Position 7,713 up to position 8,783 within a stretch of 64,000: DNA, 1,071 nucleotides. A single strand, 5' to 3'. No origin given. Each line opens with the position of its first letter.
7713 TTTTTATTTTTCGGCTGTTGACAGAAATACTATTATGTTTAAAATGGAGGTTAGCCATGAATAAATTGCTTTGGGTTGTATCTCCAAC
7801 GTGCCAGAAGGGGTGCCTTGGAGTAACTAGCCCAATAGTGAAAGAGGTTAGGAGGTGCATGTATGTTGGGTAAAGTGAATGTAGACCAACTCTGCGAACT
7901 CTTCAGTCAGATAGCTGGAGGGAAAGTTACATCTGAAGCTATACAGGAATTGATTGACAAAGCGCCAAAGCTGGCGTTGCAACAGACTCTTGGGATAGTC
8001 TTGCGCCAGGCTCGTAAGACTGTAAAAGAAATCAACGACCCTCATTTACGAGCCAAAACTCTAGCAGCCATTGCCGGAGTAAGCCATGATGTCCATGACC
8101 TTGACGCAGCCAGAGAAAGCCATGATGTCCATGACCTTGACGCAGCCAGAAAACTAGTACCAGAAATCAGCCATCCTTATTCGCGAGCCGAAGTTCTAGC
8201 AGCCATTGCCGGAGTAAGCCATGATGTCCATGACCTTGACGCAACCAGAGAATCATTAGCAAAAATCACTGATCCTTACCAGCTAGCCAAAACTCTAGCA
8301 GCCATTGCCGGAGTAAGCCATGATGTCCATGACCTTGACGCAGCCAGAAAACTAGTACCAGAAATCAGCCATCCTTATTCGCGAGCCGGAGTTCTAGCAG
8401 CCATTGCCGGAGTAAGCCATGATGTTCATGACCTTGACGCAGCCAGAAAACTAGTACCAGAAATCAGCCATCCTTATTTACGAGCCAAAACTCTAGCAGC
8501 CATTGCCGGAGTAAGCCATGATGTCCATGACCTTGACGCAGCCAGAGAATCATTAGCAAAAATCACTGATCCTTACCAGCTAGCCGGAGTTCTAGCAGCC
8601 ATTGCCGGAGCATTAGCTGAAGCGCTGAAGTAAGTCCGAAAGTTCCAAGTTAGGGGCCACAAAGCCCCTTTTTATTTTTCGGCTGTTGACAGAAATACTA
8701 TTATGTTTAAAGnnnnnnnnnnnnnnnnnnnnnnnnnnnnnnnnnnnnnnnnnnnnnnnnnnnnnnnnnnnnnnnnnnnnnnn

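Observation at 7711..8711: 956-bp cassette bounded by perfect 45-bp direct repeats; the left junction completes a -10 hexamer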

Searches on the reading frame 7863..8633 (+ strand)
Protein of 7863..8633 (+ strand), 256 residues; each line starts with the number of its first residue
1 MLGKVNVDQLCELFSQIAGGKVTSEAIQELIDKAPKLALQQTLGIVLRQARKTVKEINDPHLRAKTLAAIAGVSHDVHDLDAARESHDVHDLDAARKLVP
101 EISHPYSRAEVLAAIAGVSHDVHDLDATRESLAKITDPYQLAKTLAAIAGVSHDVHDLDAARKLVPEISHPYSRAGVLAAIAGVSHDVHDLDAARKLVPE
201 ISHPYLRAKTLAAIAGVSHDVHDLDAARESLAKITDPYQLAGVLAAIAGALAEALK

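Call 9: find_encoding_contigs(protein=window:7863-8633:+, flank=6000, max_places=10)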
Protein window:7863-8633:+ (256 aa): no gene with exactly this product is on record in the collection.
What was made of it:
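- Tried and rejected: It is not on record (call 9), probably because its internal repeats break short-read assemblies.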

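Call 19: search_protein_families(library=ncbifam, proteins=[window:7863-8633:+], max_evalue=1)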
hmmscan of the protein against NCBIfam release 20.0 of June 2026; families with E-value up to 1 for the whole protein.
window:7863-8633:+ (256 aa): 24 families
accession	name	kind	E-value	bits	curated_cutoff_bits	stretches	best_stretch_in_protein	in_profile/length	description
NF052558.1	MBtsdlDhBudC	equivalog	2.7e-05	23.9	270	1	62-137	32-107/250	meso-2,3-butanediol dehydrogenase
NF005594.0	PRK07326.1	equivalog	5.1e-05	22.9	271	1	141-186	50-94/237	SDR family oxidoreductase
NF009546.0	PRK12935.1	equivalog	0.00011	21.9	418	1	70-137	48-113/247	acetoacetyl-CoA reductase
TIGR01830.1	3oxo_ACP_reduc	equivalog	0.00029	20.6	297.75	1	78-129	44-97/239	3-oxoacyl-[acyl-carrier-protein] reductase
NF005752.0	PRK07576.1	subfamily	0.00038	19.8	321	1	206-246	53-92/271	SDR family oxidoreductase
NF005893.0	PRK07856.1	equivalog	0.001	18.4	255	1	76-137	45-106/255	SDR family oxidoreductase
TIGR01213.2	pseudo_Pus10arc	equivalog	0.002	17.1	200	1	62-115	207-258/402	tRNA pseudouridine(54/55) synthase Pus10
NF009386.0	PRK12745.1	equivalog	0.0024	17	250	0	78-131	53-108/259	3-ketoacyl-ACP reductase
NF004825.0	PRK06181.1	equivalog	0.003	16.9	215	0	140-187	49-96/268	SDR family oxidoreductase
NF005881.0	PRK07832.1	equivalog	0.0047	16.1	296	1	82-119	61-98/287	SDR family oxidoreductase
TIGR04316.1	dhbA_paeA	equivalog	0.0048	16.5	300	0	79-120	46-87/250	2,3-dihydro-2,3-dihydroxybenzoate dehydrogenase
NF005861.0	PRK07791.1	subfamily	0.0048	16.3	373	0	82-122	66-106/300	SDR family oxidoreductase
NF004847.0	PRK06198.1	subfamily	0.0052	16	240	0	141-196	52-107/269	oxidoreductase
NF005383.1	PRK06926.1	equivalog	0.0061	15.6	394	0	51-77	102-128/271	flagellar motor protein MotP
NF011553.0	PRK14981.1-5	equivalog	0.011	15.8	152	0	90-121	47-78/113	DNA-directed RNA polymerase subunit F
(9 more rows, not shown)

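Call 20: search_protein_families(library=pfam, proteins=[window:7863-8633:+], max_evalue=1)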
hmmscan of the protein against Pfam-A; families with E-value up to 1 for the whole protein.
window:7863-8633:+ (256 aa): 12 families
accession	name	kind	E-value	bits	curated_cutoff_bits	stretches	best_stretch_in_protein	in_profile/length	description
PF25591.1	LRV_2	-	9.6e-05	22.7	27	1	53-78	3-28/61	Leucine Rich Repeat Variant domain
PF10672.15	Methyltrans_SAM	-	0.00012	21.9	27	1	209-242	137-170/286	S-adenosylmethionine-dependent methyltransferase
PF22239.2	DUF6947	-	0.0018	18.9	27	0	63-79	73-89/134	Domain of unknown function (DUF6947)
PF24993.1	GNC1_N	-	0.002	18.3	26.3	0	36-84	70-117/134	Stalled ribosome sensor GCN1 N-terminal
PF00106.31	adh_short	-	0.0046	16.9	26.6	0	143-192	42-95/195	short chain dehydrogenase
PF17805.7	AsnC_trans_reg2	-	0.008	16.7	27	0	187-209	18-40/86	AsnC-like ligand binding domain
PF20749.2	DUF6833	-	0.014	15.6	26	0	191-208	25-43/57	Domain of unknown function (DUF6833)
PF05926.16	Phage_GPL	-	0.016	15.7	27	1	47-137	15-109/139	Phage head completion protein (GPL)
PF16591.11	HBM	-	0.025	14.4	29.8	0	107-159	9-61/254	Helical bimodular sensor domain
PF23815.1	DUF7186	-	0.051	13.9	27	0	142-152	5-15/39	Family of unknown function (DUF7186)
PF13561.12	adh_short_C2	-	0.054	13.5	27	0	85-136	48-101/236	Enoyl-(Acyl carrier protein) reductase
PF19941.4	DUF6403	-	0.064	13.9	26.9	0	93-117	30-54/77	Family of unknown function (DUF6403)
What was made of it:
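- Tried and rejected: The weak SDR and LRV_2 hits are repeat noise (calls 19, 20).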

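Call 21: find_homologous_proteins(query=window:7863-8633:+, max_evalue=0.001)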
Query window:7863-8633:+ (256 aa): 1 proteins with E <= 0.001 among 8000 candidates.
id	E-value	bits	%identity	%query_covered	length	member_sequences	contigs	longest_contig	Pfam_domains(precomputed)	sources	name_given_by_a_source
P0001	2.9e-35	140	52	54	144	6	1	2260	-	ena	-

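Call 23: find_encoding_contigs(protein=P0001, flank=6000, max_places=10)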
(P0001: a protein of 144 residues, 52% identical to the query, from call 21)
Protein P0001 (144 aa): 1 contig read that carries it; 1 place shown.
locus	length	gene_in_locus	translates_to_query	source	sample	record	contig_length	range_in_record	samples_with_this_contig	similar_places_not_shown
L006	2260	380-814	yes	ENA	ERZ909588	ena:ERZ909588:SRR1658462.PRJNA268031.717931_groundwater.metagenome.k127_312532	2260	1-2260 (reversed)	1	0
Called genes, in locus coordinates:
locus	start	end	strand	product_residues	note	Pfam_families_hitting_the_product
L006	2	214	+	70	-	?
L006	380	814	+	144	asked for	-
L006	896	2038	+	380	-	PF03054:tRNA_Me_trans, PF20259:tRNA_Me_trans_M, PF20258:tRNA_Me_trans_C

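Call 60: search_solved_structures(query=window:7863-8630:+, max_evalue=1)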
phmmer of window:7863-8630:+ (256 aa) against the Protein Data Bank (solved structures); distinct sequences matched with E-value up to 1: 2.
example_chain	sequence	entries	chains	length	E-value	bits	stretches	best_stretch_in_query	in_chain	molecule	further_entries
8vd6_A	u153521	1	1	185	8.4e-05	25.3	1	87-252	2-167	CAP REPEAT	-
2dc0_A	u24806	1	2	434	0.44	13.2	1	16-133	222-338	probable amidase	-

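Call 61: search_protein_families(library=phrogs, proteins=[window:7863-8630:+], max_evalue=0.1)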
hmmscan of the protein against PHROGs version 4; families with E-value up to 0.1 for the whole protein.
window:7863-8630:+ (256 aa): 12 families
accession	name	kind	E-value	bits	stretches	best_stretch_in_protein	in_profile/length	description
phrog_3056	-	unknown function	2.5e-05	25.2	0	89-127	4-41/58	-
phrog_34640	-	unknown function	0.00099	20.7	0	61-88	7-34/80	-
phrog_71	-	connector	0.0038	18.1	0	47-130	34-121/158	head-tail adaptor Ad1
phrog_5266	-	unknown function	0.0048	18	0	177-194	12-29/38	-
phrog_103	-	tail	0.0074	17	0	189-214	63-88/119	tail protein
phrog_1771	-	unknown function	0.0084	17.2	0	143-169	42-68/84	-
phrog_36504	-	unknown function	0.019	15.5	0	166-196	8-36/40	-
phrog_37025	-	unknown function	0.02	16.2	0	212-250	18-58/86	-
phrog_19620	-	unknown function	0.021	15.9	0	77-111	39-73/85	-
phrog_20101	-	unknown function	0.058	14.7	0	182-213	35-66/101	-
phrog_1508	-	unknown function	0.065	14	0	142-152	5-15/39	-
phrog_8112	-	unknown function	0.085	13.7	0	191-208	24-42/61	-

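Call 62: search_protein_families(library=padloc, proteins=[window:7863-8630:+], max_evalue=0.1)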
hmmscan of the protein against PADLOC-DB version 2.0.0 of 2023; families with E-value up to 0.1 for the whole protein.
window:7863-8630:+ (256 aa): 2 families
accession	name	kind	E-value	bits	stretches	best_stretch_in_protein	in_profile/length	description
PDLC04953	PDC-S19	-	0.001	16.6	0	94-117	241-264/333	-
PDLC03759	RT_UG21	-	0.0082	12.9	0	101-184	390-473/503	DRT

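Call 63: search_solved_structures(query=window:7863-8630:+, max_evalue=0.01, show_alignments=1)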
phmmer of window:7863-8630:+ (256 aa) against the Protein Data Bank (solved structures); distinct sequences matched with E-value up to 0.01: 1.
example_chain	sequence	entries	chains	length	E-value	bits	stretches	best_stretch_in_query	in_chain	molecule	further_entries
8vd6_A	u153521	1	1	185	8.4e-05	25.3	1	87-252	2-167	CAP REPEAT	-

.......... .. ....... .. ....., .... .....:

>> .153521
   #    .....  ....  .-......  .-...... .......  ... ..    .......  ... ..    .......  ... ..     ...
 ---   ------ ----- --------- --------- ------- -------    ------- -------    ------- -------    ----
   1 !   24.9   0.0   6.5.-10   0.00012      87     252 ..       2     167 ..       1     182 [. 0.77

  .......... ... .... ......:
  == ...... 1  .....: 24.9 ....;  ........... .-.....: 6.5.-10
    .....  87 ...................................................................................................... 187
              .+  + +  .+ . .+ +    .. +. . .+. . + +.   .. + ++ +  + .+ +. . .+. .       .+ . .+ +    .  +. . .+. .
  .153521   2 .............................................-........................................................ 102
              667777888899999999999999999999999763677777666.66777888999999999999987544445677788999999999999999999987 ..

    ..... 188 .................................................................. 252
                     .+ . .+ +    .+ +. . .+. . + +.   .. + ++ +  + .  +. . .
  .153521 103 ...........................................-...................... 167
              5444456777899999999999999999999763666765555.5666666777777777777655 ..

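Call 65: predict_structure(alignment_id=A3)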
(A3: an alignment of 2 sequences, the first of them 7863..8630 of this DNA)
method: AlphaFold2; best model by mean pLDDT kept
length: 256 residues; sequences in the alignment: 2
mean_pLDDT: 75.0   pTM: 0.67
mean pLDDT of the five models: 75.0, 73.5, 71.9, 71.8, 71.3
residues with pLDDT >= 90: 58; 70-90: 112; 50-70: 43; < 50: 43
segments of 3 or more residues with pLDDT < 50: 1-8, 14-22, 24-28, 31-37, 78-87
pLDDT, mean of each block of 10 residues (from residue 1): 41 45 48 50 64 78 80 59 50 89 89 85 88 90 88 87 94 92 89 94 88 84 81 73 64 52
secondary structure, 60 per line:
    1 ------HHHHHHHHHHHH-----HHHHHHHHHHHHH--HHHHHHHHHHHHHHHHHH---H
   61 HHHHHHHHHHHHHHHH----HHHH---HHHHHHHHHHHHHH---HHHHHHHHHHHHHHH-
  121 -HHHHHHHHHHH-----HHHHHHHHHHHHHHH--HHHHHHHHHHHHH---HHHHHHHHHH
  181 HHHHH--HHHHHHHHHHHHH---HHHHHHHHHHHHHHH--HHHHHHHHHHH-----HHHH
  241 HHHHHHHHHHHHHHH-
elements in order: H7-18 H24-36 H39-56 H60-76 H81-84 H88-101 H105-119 H122-132 H138-152 H155-167 H171-185 H188-200 H204-218 H221-231 H237-255
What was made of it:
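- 7863..8633 (+): Cargo gene: a 256-aa protein with a ~55-aa N-terminal domain and about 5.5 helical repeats of 33 aa (TPR-like solenoid). AlphaFold2 model is all-helical, pLDDT 75 (call 65).
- On TPR-like alpha-solenoid repeat proteins: The model is all-helical, pLDDT 75 (call 65).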

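Call 66: search_protein_representatives(protein=window:7863-8630:+)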
Query: 256 residues. Proteins with E-value up to 0.001 (for the whole library): 342; up to 1e-10: 77; up to 1e-30: 2. The best 150 are listed.
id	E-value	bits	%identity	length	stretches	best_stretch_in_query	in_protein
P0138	2.0e-40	155.0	32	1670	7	98-252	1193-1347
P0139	7.6e-33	130.2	29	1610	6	64-250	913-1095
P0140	1.4e-30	122.8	32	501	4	81-249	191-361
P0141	1.8e-29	119.2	35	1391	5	91-216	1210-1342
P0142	5.1e-29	117.7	33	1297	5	95-253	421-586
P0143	7.2e-28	113.9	30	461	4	82-252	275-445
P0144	2.8e-27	112.0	56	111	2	3-84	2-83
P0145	5.3e-26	107.8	27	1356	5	130-252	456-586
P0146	3.6e-24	101.8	34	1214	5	95-252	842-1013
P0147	4.0e-24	101.7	31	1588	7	53-254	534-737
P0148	4.3e-24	101.6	33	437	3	4-236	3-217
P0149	6.8e-23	97.6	31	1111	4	52-230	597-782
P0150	7.1e-23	97.6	35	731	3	49-229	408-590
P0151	1.2e-22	96.8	31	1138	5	52-254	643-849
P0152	2.7e-22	95.7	34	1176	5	98-254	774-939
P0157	1.9e-20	89.6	36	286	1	3-235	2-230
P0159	2.2e-19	86.2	53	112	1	4-120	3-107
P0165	1.1e-17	80.6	40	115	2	6-85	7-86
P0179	1.2e-14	70.6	40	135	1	9-148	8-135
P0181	3.3e-14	69.2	37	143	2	3-72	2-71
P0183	1.1e-13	67.5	30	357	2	4-219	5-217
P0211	4.9e-11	58.8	31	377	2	4-238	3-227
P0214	9.3e-11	57.9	34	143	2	8-86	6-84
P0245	6.4e-09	51.9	44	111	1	4-118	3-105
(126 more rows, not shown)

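Call 67: search_protein_families(library=pfam, proteins=[P0138, P0139, P0140, P0142, P0148, P0157, P0183, P0211], max_evalue=0.001)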
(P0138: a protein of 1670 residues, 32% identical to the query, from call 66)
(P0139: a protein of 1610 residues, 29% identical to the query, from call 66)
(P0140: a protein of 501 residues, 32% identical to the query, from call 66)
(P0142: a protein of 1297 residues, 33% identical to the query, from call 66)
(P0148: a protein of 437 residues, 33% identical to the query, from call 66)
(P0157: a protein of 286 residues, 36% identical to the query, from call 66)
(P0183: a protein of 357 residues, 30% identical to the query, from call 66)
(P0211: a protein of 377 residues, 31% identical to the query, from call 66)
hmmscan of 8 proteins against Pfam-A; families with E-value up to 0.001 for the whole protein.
P0138 (1670 aa): 2 families
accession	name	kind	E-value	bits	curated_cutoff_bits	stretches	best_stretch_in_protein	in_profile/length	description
PF24883.2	NPHP3_N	-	2e-06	28.5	24.8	1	231-343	21-138/164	Nephrocystin 3, N-terminal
PF12921.12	ATP13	-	0.0004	20.7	26.7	0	1291-1337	41-87/114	Mitochondrial ATPase expression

P0139 (1610 aa): 14 families
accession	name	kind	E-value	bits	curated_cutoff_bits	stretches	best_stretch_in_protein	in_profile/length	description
PF13424.12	TPR_12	-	2.4e-22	79.4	30.1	1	1333-1400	5-74/77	Tetratricopeptide repeat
PF14559.12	TPR_19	-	2.7e-17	63.3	25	0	1383-1437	3-51/68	Tetratricopeptide repeat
PF24883.2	NPHP3_N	-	6.4e-14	52.9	24.8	1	26-217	4-164/164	Nephrocystin 3, N-terminal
PF25768.1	TPR_IFT121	-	5.7e-13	49.5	27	0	886-957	15-88/100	IFT121-like, TPR repeats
PF13432.12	TPR_16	-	6.1e-13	49.4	32.7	0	805-866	3-57/65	Tetratricopeptide repeat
PF00515.34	TPR_1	-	7.5e-13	48.1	27.8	0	1372-1400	2-30/34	Tetratricopeptide repeat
PF25520.1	AAA_lid_TANC1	-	2.3e-06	28.2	29.1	1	239-318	5-91/96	TANC1-like, AAA+ ATPase lid domain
PF05729.18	NACHT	-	5e-06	26.9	26.7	0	43-71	1-29/167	NACHT domain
PF07719.23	TPR_2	-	1.4e-05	25.2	27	0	1372-1400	2-30/34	Tetratricopeptide repeat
PF13181.12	TPR_8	-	1.9e-05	24.9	25.7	0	1375-1400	5-30/34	Tetratricopeptide repeat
PF13191.12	AAA_16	-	3.3e-05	24.9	32.6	1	22-212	2-166/167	AAA ATPase domain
PF14853.12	Fis1_TPR_C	-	0.00014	22.4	25.3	0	1054-1081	2-29/53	Fis1 C-terminal tetratricopeptide repeat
PF13428.12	TPR_14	-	0.00021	22.1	23.5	0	1055-1087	3-35/44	Tetratricopeptide repeat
PF13176.12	TPR_7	-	0.00026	21.3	27.9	0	1374-1404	2-32/36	Tetratricopeptide repeat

P0140 (501 aa): 0 families

P0142 (1297 aa): 5 families
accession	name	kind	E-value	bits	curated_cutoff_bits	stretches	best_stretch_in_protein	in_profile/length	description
PF13424.12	TPR_12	-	8.1e-17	61.6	30.1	0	437-499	5-69/77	Tetratricopeptide repeat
PF14559.12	TPR_19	-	8.3e-09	36.1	25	0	912-980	4-67/68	Tetratricopeptide repeat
PF17874.7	TPR_MalT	-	1.9e-07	31.1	45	1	975-1174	4-209/336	MalT-like TPR region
PF24883.2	NPHP3_N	-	1.1e-06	29.4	24.8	1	30-140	18-137/164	Nephrocystin 3, N-terminal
PF13428.12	TPR_14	-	1.8e-05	25.4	23.5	0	801-826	2-27/44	Tetratricopeptide repeat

P0148 (437 aa): 0 families

P0157 (286 aa): 0 families

P0183 (357 aa): 0 families

P0211 (377 aa): 0 families
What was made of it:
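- On TPR-like alpha-solenoid repeat proteins: The repeats match long proteins, three of which carry NACHT/NPHP3_N domains and two of those TPR Pfam domains (calls 66, 67).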

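Call 70: fold_search(model_id=the predicted structure, library=pdb)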
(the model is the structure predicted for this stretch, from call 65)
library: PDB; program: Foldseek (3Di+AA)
matches with E <= 10: 1192; with E <= 0.001: 0
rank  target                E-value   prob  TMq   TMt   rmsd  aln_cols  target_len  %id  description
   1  8r02_C                1.6e-03  1.00  0.38  0.33  14.9       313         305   10  Crystal structure of the retromer complex VPS29/VPS35 with the ligand bis-1,3-phenyl guanylhydrazone, 2a (released 2024-03-27)
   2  5osi_H                2.0e-03  1.00  0.39  0.36  12.1       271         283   10  Structure of retromer VPS29-VPS35C subunits complexed with RidL harpin loop (163-176) (released 2017-12-13)
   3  8rks_F                2.9e-03  1.00  0.38  0.33  13.7       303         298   12  Structure of VPS29-VPS35 bound to the LFa motif R21 of Fam21. (released 2024-04-24)
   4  2r17_D                3.1e-03  1.00  0.39  0.36  11.2       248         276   11  Functional architecture of the retromer cargo-recognition complex (released 2007-10-30)
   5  8rks_H                3.1e-03  1.00  0.38  0.34  13.2       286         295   12  Structure of VPS29-VPS35 bound to the LFa motif R21 of Fam21. (released 2024-04-24)
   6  5osi_E                3.1e-03  1.00  0.38  0.33  13.8       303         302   11  Structure of retromer VPS29-VPS35C subunits complexed with RidL harpin loop (163-176) (released 2017-12-13)
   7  8r0j_C                3.8e-03  1.00  0.33  0.30  15.2       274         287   10  Crystal structure of the retromer complex VPS29/VPS35 with the ligand bis-1,3-phenyl guanylhydrazone, 2a (released 2024-03-27)
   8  8r0j_D                4.5e-03  1.00  0.39  0.36  13.4       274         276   10  Crystal structure of the retromer complex VPS29/VPS35 with the ligand bis-1,3-phenyl guanylhydrazone, 2a (released 2024-03-27)
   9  8tta_D                4.7e-03  1.00  0.39  0.34  11.6       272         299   10  Structure of retromer VPS29-VPS35 (483-796) complexed with Fam21A repeat 21 (1328-1341) (released 2024-08-21)
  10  5osh_H                4.9e-03  1.00  0.37  0.33  11.7       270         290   11  Structure of retromer VPS29-VPS35C subunits complexed with RidL N-terminal domain (1-236) (released 2017-12-13)
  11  5osh_B                5.2e-03  1.00  0.38  0.33  15.7       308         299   10  Structure of retromer VPS29-VPS35C subunits complexed with RidL N-terminal domain (1-236) (released 2017-12-13)
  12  8rks_D                5.9e-03  1.00  0.37  0.33  16.1       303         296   10  Structure of VPS29-VPS35 bound to the LFa motif R21 of Fam21. (released 2024-04-24)
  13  8rks_B                7.1e-03  1.00  0.38  0.34  13.2       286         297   12  Structure of VPS29-VPS35 bound to the LFa motif R21 of Fam21. (released 2024-04-24)
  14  8ttc_D                8.1e-03  1.00  0.38  0.34  11.5       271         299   10  Structure of retromer VPS29-VPS35 (483-796) complexed with Fam21A repeat 20 (1289-1302) (released 2024-08-21)
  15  8ttc_B                8.1e-03  1.00  0.37  0.33  12.0       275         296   12  Structure of retromer VPS29-VPS35 (483-796) complexed with Fam21A repeat 20 (1289-1302) (released 2024-08-21)
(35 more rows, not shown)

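Call 75: find_related_loci(query=A5, collection=viral_contigs, flank=4000)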
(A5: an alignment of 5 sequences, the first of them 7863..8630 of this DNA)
Query A5 (256 aa) in viral_contigs; peptide patterns used: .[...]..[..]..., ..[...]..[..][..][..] (x = any residue, [..] = any of these).
592 stretches matched a pattern, but none encodes a relative of the query by tblastn (E <= 1e-3).

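Call 79: find_encoding_contigs(protein=P0144, flank=5000, max_places=6)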
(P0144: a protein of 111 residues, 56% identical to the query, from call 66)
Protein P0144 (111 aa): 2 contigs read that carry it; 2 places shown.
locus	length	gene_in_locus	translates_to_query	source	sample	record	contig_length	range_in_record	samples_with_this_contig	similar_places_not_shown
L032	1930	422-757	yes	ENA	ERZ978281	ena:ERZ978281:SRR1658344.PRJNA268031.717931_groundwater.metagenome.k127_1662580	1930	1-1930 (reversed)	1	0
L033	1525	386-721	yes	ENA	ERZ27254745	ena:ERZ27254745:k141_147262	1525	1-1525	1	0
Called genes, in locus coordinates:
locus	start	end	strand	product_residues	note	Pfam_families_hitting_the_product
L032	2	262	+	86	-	?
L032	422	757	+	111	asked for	-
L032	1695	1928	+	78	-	?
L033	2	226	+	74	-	?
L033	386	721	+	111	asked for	-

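Call 89: search_dna_similar(query=window:7863-8630:+, collection=phages, mode=protein, max_evalue=0.001, max_rows=10)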
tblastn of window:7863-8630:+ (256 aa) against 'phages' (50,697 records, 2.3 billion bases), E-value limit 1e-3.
No match.
